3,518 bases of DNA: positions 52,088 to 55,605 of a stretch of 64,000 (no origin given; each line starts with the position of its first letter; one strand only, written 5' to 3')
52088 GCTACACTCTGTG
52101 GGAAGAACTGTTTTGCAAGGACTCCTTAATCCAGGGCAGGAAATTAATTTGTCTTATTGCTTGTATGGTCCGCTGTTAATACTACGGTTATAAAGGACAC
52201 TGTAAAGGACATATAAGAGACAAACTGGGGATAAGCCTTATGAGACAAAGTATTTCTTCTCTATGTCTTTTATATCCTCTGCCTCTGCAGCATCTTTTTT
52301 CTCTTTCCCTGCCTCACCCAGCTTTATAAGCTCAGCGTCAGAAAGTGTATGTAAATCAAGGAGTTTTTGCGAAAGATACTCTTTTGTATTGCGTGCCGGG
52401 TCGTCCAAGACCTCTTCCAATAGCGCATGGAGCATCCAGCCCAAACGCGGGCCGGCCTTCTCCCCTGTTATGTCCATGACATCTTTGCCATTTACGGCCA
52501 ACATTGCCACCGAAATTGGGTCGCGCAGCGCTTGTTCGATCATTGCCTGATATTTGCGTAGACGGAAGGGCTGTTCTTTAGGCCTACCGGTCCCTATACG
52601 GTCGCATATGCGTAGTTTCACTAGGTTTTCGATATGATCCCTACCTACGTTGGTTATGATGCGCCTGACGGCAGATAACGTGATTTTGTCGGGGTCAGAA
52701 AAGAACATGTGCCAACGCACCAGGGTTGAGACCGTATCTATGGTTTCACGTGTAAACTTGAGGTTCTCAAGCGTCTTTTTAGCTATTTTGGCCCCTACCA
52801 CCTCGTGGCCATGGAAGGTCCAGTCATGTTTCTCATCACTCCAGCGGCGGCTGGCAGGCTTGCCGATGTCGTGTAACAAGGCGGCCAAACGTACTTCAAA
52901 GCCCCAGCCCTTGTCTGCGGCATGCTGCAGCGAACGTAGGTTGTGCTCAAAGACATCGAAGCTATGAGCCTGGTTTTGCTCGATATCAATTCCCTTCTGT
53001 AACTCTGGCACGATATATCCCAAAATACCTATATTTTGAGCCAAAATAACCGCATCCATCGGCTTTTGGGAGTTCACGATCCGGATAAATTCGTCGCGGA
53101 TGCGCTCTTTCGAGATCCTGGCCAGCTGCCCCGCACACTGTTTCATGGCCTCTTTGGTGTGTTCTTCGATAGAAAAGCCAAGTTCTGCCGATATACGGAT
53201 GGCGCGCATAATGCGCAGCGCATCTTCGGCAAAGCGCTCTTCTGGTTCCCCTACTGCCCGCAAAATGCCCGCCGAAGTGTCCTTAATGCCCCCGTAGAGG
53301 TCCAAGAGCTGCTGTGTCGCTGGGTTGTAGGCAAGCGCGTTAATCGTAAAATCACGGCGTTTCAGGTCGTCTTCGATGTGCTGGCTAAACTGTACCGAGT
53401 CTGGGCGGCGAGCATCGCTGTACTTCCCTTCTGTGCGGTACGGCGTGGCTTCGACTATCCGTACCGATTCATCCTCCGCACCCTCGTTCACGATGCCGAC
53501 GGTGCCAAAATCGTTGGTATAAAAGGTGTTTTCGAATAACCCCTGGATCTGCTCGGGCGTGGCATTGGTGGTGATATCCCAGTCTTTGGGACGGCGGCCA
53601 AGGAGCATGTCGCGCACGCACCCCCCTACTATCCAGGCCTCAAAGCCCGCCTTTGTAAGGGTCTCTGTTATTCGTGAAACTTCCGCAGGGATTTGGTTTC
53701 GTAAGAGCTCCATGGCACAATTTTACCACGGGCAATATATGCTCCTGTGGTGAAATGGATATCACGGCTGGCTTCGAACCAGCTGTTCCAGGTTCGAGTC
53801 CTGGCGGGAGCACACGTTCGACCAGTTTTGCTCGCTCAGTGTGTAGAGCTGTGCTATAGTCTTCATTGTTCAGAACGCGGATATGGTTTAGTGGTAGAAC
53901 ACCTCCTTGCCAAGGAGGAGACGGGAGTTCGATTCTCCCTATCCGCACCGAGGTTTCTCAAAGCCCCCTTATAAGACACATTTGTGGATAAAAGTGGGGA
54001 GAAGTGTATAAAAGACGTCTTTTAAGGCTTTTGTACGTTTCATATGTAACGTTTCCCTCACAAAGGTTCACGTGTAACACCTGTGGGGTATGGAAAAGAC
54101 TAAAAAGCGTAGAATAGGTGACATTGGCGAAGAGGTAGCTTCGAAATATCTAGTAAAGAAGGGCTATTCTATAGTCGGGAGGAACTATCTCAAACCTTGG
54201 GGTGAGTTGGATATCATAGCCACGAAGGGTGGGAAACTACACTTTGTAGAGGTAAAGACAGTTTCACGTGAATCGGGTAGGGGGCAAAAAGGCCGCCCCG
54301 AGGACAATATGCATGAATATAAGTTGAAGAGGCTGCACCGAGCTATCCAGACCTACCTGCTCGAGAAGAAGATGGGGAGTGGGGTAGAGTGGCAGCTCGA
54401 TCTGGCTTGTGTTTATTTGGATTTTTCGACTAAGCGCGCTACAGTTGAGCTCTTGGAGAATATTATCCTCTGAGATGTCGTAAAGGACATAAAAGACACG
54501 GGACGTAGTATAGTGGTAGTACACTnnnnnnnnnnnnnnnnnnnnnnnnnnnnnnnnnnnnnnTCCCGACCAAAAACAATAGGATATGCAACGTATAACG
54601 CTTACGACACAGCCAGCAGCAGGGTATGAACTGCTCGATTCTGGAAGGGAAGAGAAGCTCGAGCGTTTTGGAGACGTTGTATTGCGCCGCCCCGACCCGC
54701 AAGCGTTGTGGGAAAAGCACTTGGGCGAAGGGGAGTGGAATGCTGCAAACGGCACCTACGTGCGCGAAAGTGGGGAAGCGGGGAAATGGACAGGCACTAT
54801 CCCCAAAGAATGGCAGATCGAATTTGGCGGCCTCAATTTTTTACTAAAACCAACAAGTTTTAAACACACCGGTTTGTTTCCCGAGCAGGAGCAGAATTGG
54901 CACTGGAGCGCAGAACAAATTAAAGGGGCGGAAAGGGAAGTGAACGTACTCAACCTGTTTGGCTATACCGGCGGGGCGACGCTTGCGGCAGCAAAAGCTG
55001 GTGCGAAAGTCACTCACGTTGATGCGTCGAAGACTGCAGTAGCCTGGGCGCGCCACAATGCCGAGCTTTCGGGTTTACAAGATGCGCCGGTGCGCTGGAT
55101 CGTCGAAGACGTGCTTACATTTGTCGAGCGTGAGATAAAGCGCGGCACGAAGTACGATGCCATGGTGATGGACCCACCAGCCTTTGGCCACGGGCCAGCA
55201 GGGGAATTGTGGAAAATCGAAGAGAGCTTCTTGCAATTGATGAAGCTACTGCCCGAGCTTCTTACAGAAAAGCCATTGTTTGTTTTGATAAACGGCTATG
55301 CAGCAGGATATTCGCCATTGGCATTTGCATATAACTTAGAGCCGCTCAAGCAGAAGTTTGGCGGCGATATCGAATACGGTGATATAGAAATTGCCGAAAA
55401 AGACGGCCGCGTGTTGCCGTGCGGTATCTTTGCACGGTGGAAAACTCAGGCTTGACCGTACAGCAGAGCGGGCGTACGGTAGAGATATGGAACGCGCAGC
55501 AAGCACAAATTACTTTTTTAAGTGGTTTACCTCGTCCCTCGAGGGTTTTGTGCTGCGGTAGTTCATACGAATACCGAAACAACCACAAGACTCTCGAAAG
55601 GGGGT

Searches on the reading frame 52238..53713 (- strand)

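Call 8: search_protein_families(library=pfam, proteins=[window:52238-53713:-], max_evalue=0.1)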
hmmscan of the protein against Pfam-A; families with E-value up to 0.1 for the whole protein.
window:52238-53713:- (491 aa): 6 families
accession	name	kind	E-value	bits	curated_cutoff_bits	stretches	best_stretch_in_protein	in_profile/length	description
PF01743.26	PolyA_pol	-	1.1e-37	129.6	23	1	26-152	1-126/126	Poly A polymerase head domain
PF12627.12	PolyA_pol_RNAbd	-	5.1e-17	61.8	22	1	179-239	1-61/64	Probable RNA and SrmB- binding site of polymerase A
PF01966.28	HD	-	8e-15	55.6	22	1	254-342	1-92/116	HD domain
PF13735.12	tRNA_NucTran2_2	-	4.4e-09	36.9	27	1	291-449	3-147/149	tRNA nucleotidyltransferase domain 2 putative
PF24886.1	DUF7740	-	0.019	15.6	28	1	185-225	19-60/65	Domain of unknown function (DUF7740)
PF10706.15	Aminoglyc_resit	-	0.038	14.6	21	1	12-77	2-73/149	Aminoglycoside-2''-adenylyltransferase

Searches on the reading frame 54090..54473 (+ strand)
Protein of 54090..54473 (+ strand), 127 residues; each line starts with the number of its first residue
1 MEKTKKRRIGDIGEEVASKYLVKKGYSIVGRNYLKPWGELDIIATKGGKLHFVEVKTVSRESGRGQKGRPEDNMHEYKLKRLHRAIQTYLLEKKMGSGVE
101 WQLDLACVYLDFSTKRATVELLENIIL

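Call 6: search_protein_families(library=pfam, proteins=[window:54090-54473:+], max_evalue=0.01)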
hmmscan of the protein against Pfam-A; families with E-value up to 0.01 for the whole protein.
window:54090-54473:+ (127 aa): 4 families
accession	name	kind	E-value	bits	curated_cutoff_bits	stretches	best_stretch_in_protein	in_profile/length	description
PF02021.23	UPF0102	-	2.7e-19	69.8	23.6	1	13-106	1-78/80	Uncharacterised protein family UPF0102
PF08378.17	NERD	-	0.0013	19.6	22.1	1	10-67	2-66/111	Nuclease-related domain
PF11645.14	PDDEXK_5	-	0.0037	17.7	26.1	1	6-62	3-57/138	PD-(D/E)XK endonuclease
PF01939.22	NucS_C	-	0.0099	16.3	24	0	20-57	14-52/124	Endonuclease NucS C-terminal domain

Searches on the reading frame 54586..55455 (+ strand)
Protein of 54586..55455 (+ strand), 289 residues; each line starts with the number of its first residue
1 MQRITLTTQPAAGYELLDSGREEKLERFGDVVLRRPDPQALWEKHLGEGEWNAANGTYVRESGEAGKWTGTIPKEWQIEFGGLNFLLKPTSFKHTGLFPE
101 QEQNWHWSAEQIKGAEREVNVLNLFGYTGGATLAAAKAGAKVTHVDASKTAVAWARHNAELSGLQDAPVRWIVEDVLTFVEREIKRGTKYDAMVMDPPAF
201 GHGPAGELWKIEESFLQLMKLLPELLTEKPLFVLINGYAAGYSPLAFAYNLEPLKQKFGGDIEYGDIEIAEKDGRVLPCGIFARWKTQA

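Call 6: search_protein_families(library=pfam, proteins=[window:54586-55455:+], max_evalue=0.01)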
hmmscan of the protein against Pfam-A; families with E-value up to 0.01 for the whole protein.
window:54586-55455:+ (289 aa): 6 families
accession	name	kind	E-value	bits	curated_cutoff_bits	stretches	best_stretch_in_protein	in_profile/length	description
PF10672.15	Methyltrans_SAM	-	6.1e-17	62.2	27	1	67-229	77-231/286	S-adenosylmethionine-dependent methyltransferase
PF09445.16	Methyltransf_15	-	6.4e-07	29.5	22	1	121-201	4-83/165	RNA cap guanine-N2 methyltransferase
PF03602.21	Cons_hypoth95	-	6.2e-06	26.4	24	1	116-198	40-122/182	Conserved hypothetical protein 95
PF05175.20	MTS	-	0.00013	22.1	23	1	130-198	46-107/170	Methyltransferase small domain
PF13649.12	Methyltransf_25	-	0.00019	22.5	27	1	128-180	8-59/97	Methyltransferase domain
PF08241.18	Methyltransf_11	-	0.0023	19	21.2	1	128-177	7-52/95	Methyltransferase domain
